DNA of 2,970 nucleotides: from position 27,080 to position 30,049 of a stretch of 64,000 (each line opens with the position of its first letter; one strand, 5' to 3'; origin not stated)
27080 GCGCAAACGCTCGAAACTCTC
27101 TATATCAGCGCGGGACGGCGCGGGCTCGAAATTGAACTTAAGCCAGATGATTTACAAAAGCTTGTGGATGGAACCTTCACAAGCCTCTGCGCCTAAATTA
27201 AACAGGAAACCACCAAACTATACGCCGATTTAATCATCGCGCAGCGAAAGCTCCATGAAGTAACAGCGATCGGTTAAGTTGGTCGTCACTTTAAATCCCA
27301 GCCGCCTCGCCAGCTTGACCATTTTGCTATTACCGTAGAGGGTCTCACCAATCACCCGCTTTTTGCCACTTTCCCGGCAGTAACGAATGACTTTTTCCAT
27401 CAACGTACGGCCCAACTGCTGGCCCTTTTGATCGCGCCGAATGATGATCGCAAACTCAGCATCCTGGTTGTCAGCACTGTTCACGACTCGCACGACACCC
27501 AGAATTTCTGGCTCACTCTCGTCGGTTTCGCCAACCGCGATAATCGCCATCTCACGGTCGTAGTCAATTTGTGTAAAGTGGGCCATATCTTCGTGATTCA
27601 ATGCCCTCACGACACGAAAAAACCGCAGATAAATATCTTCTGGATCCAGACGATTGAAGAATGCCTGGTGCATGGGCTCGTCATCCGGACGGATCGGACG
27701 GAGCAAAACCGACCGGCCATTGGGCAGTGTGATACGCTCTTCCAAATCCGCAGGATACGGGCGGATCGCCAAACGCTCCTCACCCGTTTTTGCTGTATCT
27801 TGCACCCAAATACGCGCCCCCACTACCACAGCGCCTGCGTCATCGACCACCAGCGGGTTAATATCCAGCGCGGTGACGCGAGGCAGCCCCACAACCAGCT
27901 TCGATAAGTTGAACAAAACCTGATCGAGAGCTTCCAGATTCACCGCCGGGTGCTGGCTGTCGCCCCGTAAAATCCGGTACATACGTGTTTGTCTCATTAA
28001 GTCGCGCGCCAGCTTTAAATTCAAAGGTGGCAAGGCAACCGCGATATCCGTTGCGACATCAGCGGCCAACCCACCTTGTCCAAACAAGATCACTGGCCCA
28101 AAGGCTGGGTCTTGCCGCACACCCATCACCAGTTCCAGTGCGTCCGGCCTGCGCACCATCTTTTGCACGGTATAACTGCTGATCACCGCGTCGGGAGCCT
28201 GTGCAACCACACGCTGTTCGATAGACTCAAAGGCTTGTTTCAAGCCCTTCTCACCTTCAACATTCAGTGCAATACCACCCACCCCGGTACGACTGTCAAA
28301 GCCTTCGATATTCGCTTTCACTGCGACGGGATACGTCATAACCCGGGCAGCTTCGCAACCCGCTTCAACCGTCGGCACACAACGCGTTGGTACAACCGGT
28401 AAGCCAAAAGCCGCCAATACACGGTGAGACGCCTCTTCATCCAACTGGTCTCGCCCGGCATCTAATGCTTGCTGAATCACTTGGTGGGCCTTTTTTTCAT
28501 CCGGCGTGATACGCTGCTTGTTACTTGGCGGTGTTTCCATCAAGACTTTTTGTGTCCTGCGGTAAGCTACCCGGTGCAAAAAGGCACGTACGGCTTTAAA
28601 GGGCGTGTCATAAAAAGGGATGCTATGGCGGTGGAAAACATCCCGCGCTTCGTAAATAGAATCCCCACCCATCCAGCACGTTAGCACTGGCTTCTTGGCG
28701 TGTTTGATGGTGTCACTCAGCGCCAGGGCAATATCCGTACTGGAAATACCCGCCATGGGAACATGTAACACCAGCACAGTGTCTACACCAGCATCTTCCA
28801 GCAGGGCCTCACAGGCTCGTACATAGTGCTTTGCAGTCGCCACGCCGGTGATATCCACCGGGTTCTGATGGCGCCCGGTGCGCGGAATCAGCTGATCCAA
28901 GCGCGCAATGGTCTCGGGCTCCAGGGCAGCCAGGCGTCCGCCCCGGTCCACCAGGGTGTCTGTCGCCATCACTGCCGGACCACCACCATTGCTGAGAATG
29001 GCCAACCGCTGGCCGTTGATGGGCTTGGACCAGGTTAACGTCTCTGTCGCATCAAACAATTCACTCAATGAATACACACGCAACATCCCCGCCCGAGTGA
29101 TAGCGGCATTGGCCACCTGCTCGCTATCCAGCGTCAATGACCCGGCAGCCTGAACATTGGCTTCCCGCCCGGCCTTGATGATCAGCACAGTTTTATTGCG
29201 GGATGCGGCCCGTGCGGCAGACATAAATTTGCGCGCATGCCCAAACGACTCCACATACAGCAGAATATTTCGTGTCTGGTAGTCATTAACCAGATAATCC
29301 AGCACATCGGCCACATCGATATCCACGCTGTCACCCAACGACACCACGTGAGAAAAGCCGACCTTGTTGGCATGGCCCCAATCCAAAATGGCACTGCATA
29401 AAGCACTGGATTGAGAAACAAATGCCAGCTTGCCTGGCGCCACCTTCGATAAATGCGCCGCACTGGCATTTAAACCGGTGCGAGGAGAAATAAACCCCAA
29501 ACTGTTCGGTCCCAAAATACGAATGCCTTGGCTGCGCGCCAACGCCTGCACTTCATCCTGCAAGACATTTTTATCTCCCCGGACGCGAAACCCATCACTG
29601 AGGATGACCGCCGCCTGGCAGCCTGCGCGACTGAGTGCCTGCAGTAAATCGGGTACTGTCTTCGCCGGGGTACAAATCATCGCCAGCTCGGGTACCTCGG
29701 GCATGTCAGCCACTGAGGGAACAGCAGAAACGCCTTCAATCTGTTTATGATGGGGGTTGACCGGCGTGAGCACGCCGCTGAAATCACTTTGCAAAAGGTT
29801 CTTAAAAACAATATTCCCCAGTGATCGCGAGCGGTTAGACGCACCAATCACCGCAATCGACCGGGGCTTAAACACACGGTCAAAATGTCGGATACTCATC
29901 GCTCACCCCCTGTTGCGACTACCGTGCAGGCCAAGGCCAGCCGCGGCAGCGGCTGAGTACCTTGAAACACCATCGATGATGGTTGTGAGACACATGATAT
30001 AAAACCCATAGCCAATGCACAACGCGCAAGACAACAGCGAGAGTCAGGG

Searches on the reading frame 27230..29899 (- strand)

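Call 74: search_protein_families(library=pfam, proteins=[window:27230-29899:-], max_evalue=0.00001)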
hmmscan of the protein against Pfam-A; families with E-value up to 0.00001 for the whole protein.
window:27230-29899:- (889 aa): 7 families
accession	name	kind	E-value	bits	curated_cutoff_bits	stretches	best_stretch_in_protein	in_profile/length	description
PF13549.11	ATP-grasp_5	-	1.4e-68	231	27.6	1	477-699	1-221/221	ATP-grasp domain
PF13607.11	Succ_CoA_lig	-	4.1e-44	150.1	27.4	1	155-288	1-138/138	Succinyl-CoA ligase like flavodoxin domain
PF13380.12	CoA_binding_2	-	2.4e-26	92.9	22.8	1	13-137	1-114/116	CoA binding domain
PF13302.13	Acetyltransf_3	-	2.5e-12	48.1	25.4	1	731-870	2-138/138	Acetyltransferase (GNAT) domain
PF02629.25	CoA_binding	-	5.2e-10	40.4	22.3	1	11-102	2-96/97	CoA binding domain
PF00583.31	Acetyltransf_1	-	5.2e-10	40.1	20.7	1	767-869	16-116/116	Acetyltransferase (GNAT) family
PF19045.5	Ligase_CoA_2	-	5.4e-08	33.5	23.7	1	301-432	3-139/162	Ligase-CoA domain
